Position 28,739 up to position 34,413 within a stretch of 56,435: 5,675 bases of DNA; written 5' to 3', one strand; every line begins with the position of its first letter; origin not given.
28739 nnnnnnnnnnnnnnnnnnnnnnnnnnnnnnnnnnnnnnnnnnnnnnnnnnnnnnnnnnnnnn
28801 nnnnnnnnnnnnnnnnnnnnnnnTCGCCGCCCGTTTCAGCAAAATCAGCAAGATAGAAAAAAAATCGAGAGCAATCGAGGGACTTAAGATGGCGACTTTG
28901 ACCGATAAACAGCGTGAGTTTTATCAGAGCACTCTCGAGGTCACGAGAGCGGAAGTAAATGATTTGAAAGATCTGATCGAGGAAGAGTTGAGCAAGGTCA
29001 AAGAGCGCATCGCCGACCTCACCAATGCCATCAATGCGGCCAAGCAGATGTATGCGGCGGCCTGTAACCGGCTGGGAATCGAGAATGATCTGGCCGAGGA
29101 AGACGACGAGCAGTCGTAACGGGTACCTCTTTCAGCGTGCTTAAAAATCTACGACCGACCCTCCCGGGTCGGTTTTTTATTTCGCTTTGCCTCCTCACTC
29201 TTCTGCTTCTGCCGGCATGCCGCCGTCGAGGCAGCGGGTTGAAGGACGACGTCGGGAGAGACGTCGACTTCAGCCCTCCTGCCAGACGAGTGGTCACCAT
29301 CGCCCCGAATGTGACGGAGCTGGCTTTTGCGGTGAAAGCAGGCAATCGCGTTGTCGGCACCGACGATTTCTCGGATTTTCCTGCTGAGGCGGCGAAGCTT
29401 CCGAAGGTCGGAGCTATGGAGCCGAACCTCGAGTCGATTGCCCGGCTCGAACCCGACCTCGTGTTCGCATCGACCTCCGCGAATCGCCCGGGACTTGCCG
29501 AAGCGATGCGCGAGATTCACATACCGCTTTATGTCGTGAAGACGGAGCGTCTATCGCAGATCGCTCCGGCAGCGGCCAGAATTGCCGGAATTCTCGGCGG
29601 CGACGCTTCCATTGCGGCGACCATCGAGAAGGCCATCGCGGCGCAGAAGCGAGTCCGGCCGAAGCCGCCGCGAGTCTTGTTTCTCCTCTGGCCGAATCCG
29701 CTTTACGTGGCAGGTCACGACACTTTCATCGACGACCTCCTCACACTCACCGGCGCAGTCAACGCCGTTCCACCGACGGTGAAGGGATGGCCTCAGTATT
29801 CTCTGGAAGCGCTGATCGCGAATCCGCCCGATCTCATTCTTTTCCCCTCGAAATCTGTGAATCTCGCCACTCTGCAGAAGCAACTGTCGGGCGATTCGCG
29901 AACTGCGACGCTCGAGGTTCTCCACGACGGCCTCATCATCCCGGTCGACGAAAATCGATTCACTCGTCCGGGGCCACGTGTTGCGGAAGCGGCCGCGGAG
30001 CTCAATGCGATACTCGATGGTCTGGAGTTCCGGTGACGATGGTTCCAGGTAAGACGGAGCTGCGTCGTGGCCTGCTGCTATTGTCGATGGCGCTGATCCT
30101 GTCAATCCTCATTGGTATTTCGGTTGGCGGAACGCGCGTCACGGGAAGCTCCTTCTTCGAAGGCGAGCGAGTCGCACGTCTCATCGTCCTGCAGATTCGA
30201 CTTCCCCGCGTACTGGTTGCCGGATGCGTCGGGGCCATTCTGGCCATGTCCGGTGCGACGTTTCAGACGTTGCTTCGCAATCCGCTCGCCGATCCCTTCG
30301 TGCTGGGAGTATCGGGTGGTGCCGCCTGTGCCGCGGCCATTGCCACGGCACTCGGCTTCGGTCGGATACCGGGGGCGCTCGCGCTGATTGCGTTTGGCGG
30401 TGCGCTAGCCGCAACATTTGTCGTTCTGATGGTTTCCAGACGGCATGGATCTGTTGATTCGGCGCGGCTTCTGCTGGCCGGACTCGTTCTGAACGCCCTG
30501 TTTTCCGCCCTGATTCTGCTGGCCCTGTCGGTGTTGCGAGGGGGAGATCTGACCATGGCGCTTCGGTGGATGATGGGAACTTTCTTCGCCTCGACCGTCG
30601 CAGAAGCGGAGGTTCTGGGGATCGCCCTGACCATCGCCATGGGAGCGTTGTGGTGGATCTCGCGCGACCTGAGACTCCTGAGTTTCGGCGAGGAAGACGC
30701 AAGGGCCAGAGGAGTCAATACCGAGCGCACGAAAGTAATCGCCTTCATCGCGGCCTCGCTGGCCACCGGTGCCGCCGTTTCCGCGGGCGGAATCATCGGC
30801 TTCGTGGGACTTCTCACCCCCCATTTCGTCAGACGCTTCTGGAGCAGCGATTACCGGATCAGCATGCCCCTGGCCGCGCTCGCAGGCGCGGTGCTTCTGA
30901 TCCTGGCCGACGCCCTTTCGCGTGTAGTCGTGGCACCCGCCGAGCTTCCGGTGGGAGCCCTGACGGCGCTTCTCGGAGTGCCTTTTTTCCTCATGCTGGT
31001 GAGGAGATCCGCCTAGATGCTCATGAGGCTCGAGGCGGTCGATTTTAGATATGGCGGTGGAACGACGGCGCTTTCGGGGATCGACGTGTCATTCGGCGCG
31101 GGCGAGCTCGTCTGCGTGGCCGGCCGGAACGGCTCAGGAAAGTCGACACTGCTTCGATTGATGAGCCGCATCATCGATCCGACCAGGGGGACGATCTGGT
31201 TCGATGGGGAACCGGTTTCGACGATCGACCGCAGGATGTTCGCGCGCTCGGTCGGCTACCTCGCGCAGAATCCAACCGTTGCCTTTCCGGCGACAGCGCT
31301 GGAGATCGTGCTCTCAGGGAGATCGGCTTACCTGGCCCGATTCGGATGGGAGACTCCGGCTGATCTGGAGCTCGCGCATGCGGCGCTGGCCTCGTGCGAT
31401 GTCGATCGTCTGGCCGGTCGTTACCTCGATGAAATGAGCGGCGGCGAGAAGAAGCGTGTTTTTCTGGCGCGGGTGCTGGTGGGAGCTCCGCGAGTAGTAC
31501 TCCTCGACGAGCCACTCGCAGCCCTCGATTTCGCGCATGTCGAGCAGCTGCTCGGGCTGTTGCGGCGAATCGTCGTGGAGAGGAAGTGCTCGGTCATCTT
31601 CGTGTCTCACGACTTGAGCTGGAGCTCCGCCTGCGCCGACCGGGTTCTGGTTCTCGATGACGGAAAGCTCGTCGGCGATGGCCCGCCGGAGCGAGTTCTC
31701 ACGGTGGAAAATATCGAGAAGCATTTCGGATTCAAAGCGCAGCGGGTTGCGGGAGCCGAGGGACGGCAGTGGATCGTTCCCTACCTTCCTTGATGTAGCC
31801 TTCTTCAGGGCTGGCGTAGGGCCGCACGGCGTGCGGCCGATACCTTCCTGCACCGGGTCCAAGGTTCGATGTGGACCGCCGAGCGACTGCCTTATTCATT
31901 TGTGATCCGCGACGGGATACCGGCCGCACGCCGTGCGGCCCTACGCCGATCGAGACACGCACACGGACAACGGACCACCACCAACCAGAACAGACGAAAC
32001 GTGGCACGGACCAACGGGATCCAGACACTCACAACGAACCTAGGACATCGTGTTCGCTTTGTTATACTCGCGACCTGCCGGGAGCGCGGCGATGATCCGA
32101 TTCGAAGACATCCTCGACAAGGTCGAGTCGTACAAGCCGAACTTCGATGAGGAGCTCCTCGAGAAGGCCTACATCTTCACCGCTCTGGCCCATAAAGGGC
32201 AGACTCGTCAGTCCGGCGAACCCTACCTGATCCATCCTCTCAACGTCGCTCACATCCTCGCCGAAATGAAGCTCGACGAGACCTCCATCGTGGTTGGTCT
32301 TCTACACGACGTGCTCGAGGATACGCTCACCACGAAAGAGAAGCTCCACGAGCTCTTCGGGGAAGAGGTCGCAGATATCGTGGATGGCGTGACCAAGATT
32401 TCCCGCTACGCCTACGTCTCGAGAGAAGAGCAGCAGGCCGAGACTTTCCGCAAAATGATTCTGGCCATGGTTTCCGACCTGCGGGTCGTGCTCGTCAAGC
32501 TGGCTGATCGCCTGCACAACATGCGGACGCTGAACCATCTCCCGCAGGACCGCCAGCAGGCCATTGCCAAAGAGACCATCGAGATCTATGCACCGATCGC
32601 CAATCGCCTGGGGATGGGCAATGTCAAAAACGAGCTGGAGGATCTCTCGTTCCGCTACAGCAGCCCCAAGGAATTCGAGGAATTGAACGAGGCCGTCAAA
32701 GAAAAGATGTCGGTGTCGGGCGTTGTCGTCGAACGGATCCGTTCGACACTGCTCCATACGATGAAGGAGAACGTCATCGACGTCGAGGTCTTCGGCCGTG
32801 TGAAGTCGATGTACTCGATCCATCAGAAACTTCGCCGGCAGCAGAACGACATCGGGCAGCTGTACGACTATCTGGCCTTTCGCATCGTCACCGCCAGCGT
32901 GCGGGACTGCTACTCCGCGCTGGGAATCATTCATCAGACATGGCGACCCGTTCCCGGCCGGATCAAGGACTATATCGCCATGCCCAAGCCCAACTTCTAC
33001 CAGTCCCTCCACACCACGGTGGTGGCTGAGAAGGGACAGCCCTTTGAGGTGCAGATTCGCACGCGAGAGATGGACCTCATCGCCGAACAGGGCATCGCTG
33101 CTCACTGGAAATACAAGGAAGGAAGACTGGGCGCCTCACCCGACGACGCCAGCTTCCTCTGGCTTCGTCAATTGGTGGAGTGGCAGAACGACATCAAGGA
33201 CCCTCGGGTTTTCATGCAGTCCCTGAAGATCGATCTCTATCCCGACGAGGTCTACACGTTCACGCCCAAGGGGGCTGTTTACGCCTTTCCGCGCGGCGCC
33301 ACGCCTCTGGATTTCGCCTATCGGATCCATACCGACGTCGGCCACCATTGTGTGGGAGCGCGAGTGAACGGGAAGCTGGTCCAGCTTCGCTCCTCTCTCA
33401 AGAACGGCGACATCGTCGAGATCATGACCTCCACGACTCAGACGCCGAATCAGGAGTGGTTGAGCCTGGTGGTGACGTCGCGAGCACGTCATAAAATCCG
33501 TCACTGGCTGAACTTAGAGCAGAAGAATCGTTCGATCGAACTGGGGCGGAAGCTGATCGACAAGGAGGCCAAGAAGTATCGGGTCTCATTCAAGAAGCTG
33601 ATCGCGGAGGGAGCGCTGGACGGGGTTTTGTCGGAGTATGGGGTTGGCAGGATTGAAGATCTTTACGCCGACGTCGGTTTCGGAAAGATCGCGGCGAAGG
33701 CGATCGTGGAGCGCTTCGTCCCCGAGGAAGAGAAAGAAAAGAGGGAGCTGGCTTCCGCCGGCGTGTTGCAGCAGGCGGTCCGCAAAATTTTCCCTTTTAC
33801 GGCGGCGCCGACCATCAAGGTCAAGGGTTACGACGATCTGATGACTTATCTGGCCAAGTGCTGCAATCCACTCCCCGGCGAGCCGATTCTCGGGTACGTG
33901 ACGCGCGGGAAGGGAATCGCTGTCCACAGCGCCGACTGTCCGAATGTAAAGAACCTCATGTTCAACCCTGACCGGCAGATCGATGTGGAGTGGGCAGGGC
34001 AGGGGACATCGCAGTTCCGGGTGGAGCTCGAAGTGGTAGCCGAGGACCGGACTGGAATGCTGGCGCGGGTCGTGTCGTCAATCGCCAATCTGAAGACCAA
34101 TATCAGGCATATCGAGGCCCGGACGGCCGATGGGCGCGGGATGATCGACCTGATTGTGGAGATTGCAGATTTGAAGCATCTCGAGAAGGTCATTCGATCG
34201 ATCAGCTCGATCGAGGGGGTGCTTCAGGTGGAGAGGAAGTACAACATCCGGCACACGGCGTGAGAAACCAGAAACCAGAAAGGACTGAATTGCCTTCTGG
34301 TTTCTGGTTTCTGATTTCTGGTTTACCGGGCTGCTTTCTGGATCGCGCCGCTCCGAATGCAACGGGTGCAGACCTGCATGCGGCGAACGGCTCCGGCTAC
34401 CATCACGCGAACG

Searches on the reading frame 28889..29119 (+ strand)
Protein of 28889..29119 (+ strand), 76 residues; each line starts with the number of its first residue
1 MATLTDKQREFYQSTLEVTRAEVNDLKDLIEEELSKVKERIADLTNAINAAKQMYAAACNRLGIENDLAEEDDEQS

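Call 24: search_protein_families(library=pfam, proteins=[window:28889-29119:+], max_evalue=0.01)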
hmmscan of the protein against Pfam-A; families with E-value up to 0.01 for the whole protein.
window:28889-29119:+ (76 aa): 3 families
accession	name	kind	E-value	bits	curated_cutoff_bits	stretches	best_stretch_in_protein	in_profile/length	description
PF05615.18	THOC7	-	0.00049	20.9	28.7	1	10-56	65-111/136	Tho complex subunit 7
PF07926.17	TPR_MLP1_2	-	0.0052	17.2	36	1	7-46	78-117/129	TPR/MLP1/MLP2-like protein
PF23854.1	DUF7217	-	0.0069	16.6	29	1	3-51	126-174/238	Domain of unknown function (DUF7217)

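Call 49: search_protein_families(library=ncbifam, proteins=[window:28889-29119:+], max_evalue=0.00001)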
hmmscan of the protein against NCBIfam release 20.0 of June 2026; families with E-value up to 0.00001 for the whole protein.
window:28889-29119:+ (76 aa): 0 families

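Call 51: find_homologous_proteins(query=window:28889-29119:+, max_evalue=0.001)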
Query window:28889-29119:+ (76 aa): 65 proteins with E <= 0.001 among 65 candidates.
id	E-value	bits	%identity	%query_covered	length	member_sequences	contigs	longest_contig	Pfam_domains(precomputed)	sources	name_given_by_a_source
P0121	2.1e-38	146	96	100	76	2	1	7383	-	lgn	-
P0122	4.5e-34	133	86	100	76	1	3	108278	-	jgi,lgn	-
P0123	5.2e-34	132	87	100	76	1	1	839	-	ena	-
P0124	1.7e-29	118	79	96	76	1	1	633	-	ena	-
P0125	2.0e-29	118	78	100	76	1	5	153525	-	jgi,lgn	jgi:ElaB/YqjD/DUF883 family membrane-anchored ribosome-binding protein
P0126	2.1e-29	118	79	96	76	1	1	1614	-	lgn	-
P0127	3.2e-29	117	76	100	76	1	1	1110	-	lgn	-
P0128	1.8e-28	115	76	100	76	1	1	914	-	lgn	-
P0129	1.9e-28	115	77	96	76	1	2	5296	-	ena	-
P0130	2.1e-28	115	79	87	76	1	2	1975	-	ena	-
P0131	3.1e-28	114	74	100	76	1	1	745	-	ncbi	-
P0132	3.8e-28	114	75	99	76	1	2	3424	-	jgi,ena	-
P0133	4.6e-28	114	77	96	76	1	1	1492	-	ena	-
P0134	5.6e-28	113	71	100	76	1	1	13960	-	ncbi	-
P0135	5.9e-28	113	77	96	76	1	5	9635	-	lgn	-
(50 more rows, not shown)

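Call 57: predict_structure(alignment_id=A2)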
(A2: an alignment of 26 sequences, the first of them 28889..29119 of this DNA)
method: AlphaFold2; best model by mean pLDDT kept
length: 76 residues; sequences in the alignment: 26
mean_pLDDT: 90.9   pTM: 0.61
mean pLDDT of the five models: 90.9, 90.3, 90.1, 89.4, 89.0
residues with pLDDT >= 90: 62; 70-90: 6; 50-70: 5; < 50: 3
segments of 3 or more residues with pLDDT < 50: 74-76
pLDDT, mean of each block of 10 residues (from residue 1): 87 97 98 98 97 95 89 50
secondary structure, 60 per line:
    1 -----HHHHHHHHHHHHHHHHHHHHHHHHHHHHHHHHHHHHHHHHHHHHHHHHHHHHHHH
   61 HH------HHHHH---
elements in order: H6-62 H69-73
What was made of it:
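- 28889..29119 (+): Conserved 76-aa partner gene ('sm76'): one long helix (6-62) plus an acidic tail, no TM helix, no known family. AlphaFold pLDDT 90.9 (call 57).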

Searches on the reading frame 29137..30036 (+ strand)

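Call 9: search_protein_families(library=pfam, proteins=[window:29137-30036:+], max_evalue=0.001)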
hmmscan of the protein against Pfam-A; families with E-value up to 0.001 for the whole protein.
window:29137-30036:+ (299 aa): 1 family
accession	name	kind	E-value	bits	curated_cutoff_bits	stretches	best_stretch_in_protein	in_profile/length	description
PF01497.23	Peripla_BP_2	-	8.6e-17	61.8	27.5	1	52-243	1-204/235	Periplasmic binding protein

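Call 49: search_protein_families(library=ncbifam, proteins=[window:29137-30036:+], max_evalue=0.00001)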
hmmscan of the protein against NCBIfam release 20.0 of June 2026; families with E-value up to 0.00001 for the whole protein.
window:29137-30036:+ (299 aa): 6 families
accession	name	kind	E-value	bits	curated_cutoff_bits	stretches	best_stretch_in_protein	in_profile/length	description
NF002894.0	PRK03379.1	equivalog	2.3e-24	86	234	1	49-293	23-262/266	vitamin B12 ABC transporter substrate-binding protein BtuF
TIGR04281.1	peripla_PGF_1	equivalog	3.9e-24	85.4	325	1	36-290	8-261/330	PGF-CTERM-anchored ABC transporter substrate-binding protein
NF038402.1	TroA_like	subfamily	1.2e-20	74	30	1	51-240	1-189/219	helical backbone metal receptor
TIGR03659.1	IsdE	equivalog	5.4e-13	48.8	298.65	1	17-236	8-230/292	heme ABC transporter substrate-binding protein IsdE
TIGR03868.1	F420-O_ABCperi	hypoth_equivalog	7.9e-13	48.3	392.4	1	37-116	5-89/287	putative F420-0 ABC transporter substrate-binding protein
NF008501.1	PRK11411.1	subfamily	4.8e-06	25.7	320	1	95-277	91-276/303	Fe(3+) dicitrate ABC transporter substrate-binding protein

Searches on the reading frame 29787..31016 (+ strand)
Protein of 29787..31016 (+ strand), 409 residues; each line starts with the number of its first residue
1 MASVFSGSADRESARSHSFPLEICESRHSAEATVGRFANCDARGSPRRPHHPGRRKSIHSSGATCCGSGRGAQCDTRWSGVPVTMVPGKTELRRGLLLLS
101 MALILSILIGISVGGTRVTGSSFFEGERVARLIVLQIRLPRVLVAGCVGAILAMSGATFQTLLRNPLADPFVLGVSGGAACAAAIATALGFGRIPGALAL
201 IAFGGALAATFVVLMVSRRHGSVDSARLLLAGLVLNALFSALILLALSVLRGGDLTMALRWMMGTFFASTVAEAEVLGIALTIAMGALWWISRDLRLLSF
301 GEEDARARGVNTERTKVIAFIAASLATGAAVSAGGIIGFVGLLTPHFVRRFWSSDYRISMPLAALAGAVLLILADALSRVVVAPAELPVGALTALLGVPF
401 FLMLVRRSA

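Call 9: search_protein_families(library=pfam, proteins=[window:29787-31016:+], max_evalue=0.001)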
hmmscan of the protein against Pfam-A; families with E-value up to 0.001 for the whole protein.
window:29787-31016:+ (409 aa): 2 families
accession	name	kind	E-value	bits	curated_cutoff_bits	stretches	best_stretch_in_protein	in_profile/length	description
PF01032.23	FecCD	-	3e-82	276.6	26.5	1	103-407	2-311/311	FecCD transport family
PF00950.22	ABC-3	-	0.00065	19.7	20.1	1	185-403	48-253/258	ABC 3 transport family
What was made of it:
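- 29137..31793 (+): BtuFCD/heme/siderophore-class ABC importer (binding protein, FecCD permease, ATPase); an associated neighbour in part of the family only. Peripla_BP_2, FecCD and ABC_tran (call 9).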

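Call 49: search_protein_families(library=ncbifam, proteins=[window:29787-31016:+], max_evalue=0.00001)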
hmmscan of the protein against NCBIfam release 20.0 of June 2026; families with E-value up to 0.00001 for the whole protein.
window:29787-31016:+ (409 aa): 16 families
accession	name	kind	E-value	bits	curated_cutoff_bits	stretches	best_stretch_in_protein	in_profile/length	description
NF007081.0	PRK09535.1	equivalog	6.4e-69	233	461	1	104-407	61-360/366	vitamin B12 ABC transporter permease BtuC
NF003001.0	PRK03784.1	equivalog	9.8e-64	215.6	334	1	92-407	15-327/332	vitamin B12 ABC transporter permease BtuC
NF007871.0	PRK10577.2-2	equivalog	1.6e-58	198.8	899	1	98-408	363-676/679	Fe(3+)-hydroxamate ABC transporter permease FhuB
TIGR03869.1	F420-0_ABCperm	hypoth_equivalog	6.1e-57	193.3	437.35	1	127-408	42-321/325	putative F420-0 ABC transporter permease subunit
NF007866.0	PRK10577.1-2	equivalog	4.2e-56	190.6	554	1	92-408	352-663/666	Fe(3+)-hydroxamate ABC transporter permease FhuB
NF007867.0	PRK10577.1-3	subfamily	7.3e-56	189.9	849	1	125-408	422-705/710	Fe(3+)-hydroxamate ABC transporter permease FhuB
NF008407.0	PRK11228.1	equivalog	7e-55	186.2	396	1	125-408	45-329/330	iron-dicitrate ABC transporter permease FecC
NF007299.0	PRK09777.1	equivalog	4.1e-49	167.6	406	1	98-407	8-316/318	Fe(3+) dicitrate ABC transporter permease subunit FecD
NF007872.0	PRK10577.2-3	equivalog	5.2e-49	167.2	727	1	101-407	364-668/676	Fe(3+)-hydroxamate ABC transporter permease FhuB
NF007760.0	PRK10441.1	equivalog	2.8e-44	151.6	428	1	94-408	15-329/335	Fe(3+)-siderophore ABC transporter permease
NF007873.0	PRK10577.2-4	equivalog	1.4e-39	136.3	1012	1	96-405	327-640/646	Fe(3+)-hydroxamate ABC transporter permease FhuB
NF007759.0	PRK10440.1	equivalog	3.5e-39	134.9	422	1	91-405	8-324/330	iron-enterobactin ABC transporter permease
NF007869.0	PRK10577.1-6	equivalog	2e-38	132.3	954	1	83-405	369-691/703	Fe(3+)-hydroxamate ABC transporter permease FhuB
NF007868.0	PRK10577.1-5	equivalog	9.9e-37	126.7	943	1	94-408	359-664/666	Fe(3+)-hydroxamate ABC transporter permease FhuB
NF007870.0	PRK10577.2-1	equivalog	1.7e-36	126.1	1355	1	128-408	394-673/678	Fe(3+)-hydroxamate ABC transporter permease FhuB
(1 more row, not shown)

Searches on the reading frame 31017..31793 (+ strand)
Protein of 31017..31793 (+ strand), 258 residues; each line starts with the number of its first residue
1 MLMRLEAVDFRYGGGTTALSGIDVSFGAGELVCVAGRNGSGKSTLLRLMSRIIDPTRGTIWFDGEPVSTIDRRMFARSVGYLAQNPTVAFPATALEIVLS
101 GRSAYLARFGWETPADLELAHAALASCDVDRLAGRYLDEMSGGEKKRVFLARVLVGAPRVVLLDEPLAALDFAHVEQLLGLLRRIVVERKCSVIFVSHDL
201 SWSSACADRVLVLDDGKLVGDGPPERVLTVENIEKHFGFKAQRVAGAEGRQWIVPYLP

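Call 9: search_protein_families(library=pfam, proteins=[window:31017-31793:+], max_evalue=0.001)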
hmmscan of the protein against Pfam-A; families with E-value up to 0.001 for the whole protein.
window:31017-31793:+ (258 aa): 4 families
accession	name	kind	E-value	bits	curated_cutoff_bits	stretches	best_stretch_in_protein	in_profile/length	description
PF00005.33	ABC_tran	-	1.4e-29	103.9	25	1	19-168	1-137/137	ABC transporter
PF13304.12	AAA_21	-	1.8e-10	41.8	27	1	32-98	2-63/304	AAA domain, putative AbiEii toxin, Type IV TA system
PF02463.25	SMC_N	-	6e-06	26.3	40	0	138-201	135-200/220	RecF/RecN/SMC N terminal domain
PF13191.12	AAA_16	-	3e-05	25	32.6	1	27-191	22-129/167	AAA ATPase domain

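Call 49: search_protein_families(library=ncbifam, proteins=[window:31017-31793:+], max_evalue=0.00001)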
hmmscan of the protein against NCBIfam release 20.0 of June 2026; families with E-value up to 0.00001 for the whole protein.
window:31017-31793:+ (258 aa): 187 families (the best 25 are shown)
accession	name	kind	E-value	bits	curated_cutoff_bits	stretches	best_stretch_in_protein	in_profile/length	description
NF010068.0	PRK13548.1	equivalog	7.5e-58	195.7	261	1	6-245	9-248/261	heme ABC transporter ATP-binding protein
TIGR03873.1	F420-0_ABC_ATP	hypoth_equivalog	2e-57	194.4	372.4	1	4-255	3-252/256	putative F420-0 ABC transporter ATP-binding protein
NF007082.0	PRK09536.1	equivalog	4.5e-51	174.2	537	1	14-241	14-240/402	corrinoid ABC transporter ATPase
NF008409.0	PRK11231.1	equivalog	5.1e-47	160.4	375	1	2-242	2-240/255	Fe(3+) dicitrate ABC transporter ATP-binding protein FecE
NF010067.0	PRK13547.1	equivalog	6.7e-44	150.2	374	1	17-251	15-266/272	heme ABC transporter ATP-binding protein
NF053840.1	MnTportMntADein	equivalog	7e-44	150.2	400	1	3-239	2-231/240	manganese ABC transporter ATP-binding protein MntA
NF007863.0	PRK10575.1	equivalog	2.7e-43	148.1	433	1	4-239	13-247/265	Fe3+-hydroxamate ABC transporter ATP-binding protein FhuC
TIGR02315.1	ABC_phnC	equivalog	1.2e-42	146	266.1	1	3-228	2-234/243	phosphonate ABC transporter ATP-binding protein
NF007606.0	PRK10253.1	equivalog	2.8e-40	138.4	497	1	4-242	9-246/266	iron-enterobactin ABC transporter ATP-binding protein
TIGR03375.1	type_I_sec_LssB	subfamily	9.6e-38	129.9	693.1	1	4-229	467-690/696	type I secretion system permease/ATPase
TIGR04521.1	ECF_ATPase_2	equivalog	4.2e-37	127.7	330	1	5-236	3-241/279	energy-coupling factor transporter ATPase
TIGR03771.1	anch_rpt_ABC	equivalog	7.6e-37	127.2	268.8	1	27-240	4-212/223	anchored repeat-type ABC transporter ATP-binding subunit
TIGR01186.1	proV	subfamily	7.2e-36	124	326.6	1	14-229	4-219/363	betaine/proline/choline family ABC transporter ATP-binding protein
NF040873.1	AztA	equivalog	1.1e-35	122.9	220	1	15-208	4-187/191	zinc ABC transporter ATP-binding protein AztA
TIGR02857.1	CydD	equivalog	4.4e-35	121.6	435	1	3-212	322-528/529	thiol reductant ABC exporter subunit CydD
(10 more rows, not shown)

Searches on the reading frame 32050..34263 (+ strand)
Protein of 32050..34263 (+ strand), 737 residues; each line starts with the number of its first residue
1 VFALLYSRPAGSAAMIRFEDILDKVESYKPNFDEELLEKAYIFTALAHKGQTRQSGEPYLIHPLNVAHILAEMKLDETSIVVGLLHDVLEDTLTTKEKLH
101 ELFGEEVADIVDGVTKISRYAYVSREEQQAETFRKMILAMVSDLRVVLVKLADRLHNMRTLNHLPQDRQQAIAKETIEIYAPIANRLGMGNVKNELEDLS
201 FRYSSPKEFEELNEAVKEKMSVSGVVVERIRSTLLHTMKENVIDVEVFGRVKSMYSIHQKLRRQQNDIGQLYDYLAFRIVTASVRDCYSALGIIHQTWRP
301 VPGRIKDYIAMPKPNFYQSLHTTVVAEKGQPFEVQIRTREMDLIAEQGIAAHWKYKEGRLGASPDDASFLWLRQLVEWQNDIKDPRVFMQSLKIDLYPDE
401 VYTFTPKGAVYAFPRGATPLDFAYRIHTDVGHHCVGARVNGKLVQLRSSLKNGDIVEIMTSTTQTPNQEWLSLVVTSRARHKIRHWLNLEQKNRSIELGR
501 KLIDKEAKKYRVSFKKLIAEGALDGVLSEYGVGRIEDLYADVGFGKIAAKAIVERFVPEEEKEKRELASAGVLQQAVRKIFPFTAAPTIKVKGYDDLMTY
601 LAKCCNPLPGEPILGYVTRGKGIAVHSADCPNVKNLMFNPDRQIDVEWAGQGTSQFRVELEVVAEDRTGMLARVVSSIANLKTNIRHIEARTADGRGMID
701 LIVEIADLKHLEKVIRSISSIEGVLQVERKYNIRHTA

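Call 9: search_protein_families(library=pfam, proteins=[window:32050-34263:+], max_evalue=0.001)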
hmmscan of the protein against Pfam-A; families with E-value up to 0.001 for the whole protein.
window:32050-34263:+ (737 aa): 8 families
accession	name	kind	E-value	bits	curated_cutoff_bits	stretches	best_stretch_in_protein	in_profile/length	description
PF13328.12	HD_4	-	8.4e-52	175.5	27.2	1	40-189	1-155/156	HD domain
PF04607.23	RelA_SpoT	-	2e-41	141.2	27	1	249-358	1-111/113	Region found in RelA / SpoT proteins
PF02824.27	TGS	-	8e-23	80.7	22.2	1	401-460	1-60/60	TGS domain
PF13291.12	ACT_4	-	5.9e-21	75.4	27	1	654-729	3-80/80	ACT domain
PF19296.4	RelA_AH_RIS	-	2.4e-12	47.7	23.8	1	472-637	2-179/185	RelA/SpoT, AH and RIS domains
PF01966.28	HD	-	7.4e-12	46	22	1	59-158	1-116/116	HD domain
PF01842.31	ACT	-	5.5e-09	36.1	27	1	659-722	2-65/66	ACT domain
PF22629.2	ACT_AHAS_ss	-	9.7e-06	26.1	27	1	660-726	1-67/67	AHAS small subunit-like ACT domain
